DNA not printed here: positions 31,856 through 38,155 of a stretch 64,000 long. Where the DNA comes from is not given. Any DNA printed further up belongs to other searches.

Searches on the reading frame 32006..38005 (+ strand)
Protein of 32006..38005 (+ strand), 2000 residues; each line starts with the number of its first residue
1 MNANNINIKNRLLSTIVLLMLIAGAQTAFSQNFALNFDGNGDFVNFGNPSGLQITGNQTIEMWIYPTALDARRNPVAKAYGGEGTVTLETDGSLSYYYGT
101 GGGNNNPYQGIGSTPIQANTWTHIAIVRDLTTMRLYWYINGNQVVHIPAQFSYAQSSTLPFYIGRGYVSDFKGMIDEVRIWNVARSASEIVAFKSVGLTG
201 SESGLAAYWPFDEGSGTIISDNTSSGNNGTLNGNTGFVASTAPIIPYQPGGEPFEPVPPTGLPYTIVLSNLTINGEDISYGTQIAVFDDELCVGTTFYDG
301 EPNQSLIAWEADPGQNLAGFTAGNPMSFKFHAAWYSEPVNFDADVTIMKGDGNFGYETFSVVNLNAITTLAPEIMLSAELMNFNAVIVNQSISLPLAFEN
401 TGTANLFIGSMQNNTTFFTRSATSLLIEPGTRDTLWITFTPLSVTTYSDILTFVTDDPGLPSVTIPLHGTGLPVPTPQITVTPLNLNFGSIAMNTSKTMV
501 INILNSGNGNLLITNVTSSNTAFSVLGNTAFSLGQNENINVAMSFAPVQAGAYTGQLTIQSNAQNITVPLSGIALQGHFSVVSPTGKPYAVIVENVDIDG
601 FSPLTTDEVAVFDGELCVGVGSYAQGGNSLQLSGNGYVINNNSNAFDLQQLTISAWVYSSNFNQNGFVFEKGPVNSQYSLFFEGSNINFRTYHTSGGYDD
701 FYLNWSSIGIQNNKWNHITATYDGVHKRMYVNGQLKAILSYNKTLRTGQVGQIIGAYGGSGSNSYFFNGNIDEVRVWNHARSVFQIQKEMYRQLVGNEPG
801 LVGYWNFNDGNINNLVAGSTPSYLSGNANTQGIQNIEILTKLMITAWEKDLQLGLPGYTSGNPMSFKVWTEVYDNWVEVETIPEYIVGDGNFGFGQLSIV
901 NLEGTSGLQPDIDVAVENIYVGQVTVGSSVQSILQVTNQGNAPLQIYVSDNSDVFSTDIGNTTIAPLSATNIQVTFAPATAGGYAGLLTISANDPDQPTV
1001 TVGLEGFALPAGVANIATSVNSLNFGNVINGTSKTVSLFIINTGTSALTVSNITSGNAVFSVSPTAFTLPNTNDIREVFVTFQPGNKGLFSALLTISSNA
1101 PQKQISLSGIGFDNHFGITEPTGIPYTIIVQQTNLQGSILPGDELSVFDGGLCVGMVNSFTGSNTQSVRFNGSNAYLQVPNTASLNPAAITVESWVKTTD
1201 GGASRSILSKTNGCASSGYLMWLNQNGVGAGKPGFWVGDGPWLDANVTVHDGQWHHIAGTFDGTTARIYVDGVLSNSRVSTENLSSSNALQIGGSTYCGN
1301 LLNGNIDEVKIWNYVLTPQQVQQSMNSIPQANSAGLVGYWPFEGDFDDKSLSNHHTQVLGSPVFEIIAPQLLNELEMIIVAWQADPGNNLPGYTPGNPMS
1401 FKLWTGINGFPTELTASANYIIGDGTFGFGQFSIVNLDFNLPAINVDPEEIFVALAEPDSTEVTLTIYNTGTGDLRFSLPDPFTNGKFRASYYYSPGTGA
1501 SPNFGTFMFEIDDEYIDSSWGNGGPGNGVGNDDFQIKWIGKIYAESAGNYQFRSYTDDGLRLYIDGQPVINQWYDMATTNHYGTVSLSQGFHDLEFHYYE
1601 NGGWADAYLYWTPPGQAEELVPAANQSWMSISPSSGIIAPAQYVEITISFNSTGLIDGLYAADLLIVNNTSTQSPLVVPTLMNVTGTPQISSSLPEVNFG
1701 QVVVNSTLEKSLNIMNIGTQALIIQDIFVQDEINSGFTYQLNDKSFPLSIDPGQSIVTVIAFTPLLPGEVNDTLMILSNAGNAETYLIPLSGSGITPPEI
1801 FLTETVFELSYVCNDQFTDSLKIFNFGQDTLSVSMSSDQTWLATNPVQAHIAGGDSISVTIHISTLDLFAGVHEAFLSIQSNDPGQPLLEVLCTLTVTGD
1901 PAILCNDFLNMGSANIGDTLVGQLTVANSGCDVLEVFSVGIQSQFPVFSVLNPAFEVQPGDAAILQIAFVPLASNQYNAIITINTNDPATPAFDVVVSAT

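Call 22: search_protein_families(library=pfam, proteins=[window:32006-38005:+], max_evalue=0.001)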
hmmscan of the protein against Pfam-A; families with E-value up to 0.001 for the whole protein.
window:32006-38005:+ (2000 aa): 24 families
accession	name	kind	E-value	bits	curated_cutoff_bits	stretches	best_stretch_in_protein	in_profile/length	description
PF13385.13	Laminin_G_3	-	1.3e-82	275.8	27.6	3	1171-1322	1-151/151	Concanavalin A-like lectin/glucanases superfamily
PF22544.2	HYDIN_VesB_CFA65-like_Ig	-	4.5e-58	194.1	25.5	6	912-1006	3-99/100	HYDIN/CFA65/VesB-like, Ig-like domain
PF22073.2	Cep192_D4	-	5.6e-47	159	35.5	5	477-573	2-110/112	Cep192 domain 4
PF15780.11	ASH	-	8.2e-41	138.6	27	6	381-462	14-97/98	Abnormal spindle-like microcephaly-assoc'd, ASPM-SPD-2-Hydin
PF07610.17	DUF1573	-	2.3e-30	104.9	26.1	3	484-567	6-89/98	Protein of unknown function (DUF1573)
PF24507.1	Ig_CFAP65_4th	-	6e-26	91.1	27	1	934-1002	2-70/76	CFAP65, fourth Ig-like domain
PF22067.2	Cep192_D3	-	2.3e-20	73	27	1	918-992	8-84/99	Cep192 domain 3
PF07691.17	PA14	-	5.4e-17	62.4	24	1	1494-1622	9-144/147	PA14 domain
PF22066.2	Cep192_D8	-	1.7e-15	57.5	33.5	1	486-574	13-100/101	Cep192 domain 8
PF24291.1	Ig_CFAP65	-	2.6e-12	47.1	27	1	1944-1988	60-104/121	Cilia- and flagella-associated protein 65-like, Ig-like domain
PF22076.2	Cep192_D6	-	7.7e-11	42.6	35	0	1625-1653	43-71/101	Cep192 domain 6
PF12371.14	TMEM131_like_N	-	3.2e-09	37.3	28.8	0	481-560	3-83/84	Transmembrane protein 131-like N-terminal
PF02210.31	Laminin_G_2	-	7.6e-09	36.5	22.9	0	1246-1295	47-99/126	Laminin G domain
PF24798.1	Ig-CFAP74_4th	-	5.1e-06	27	28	0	917-991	4-80/95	CFAP74 forth Ig-like domain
PF22064.2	Cep192_D2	-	6e-06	27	27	0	1020-1048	11-39/154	Cep192 domain 2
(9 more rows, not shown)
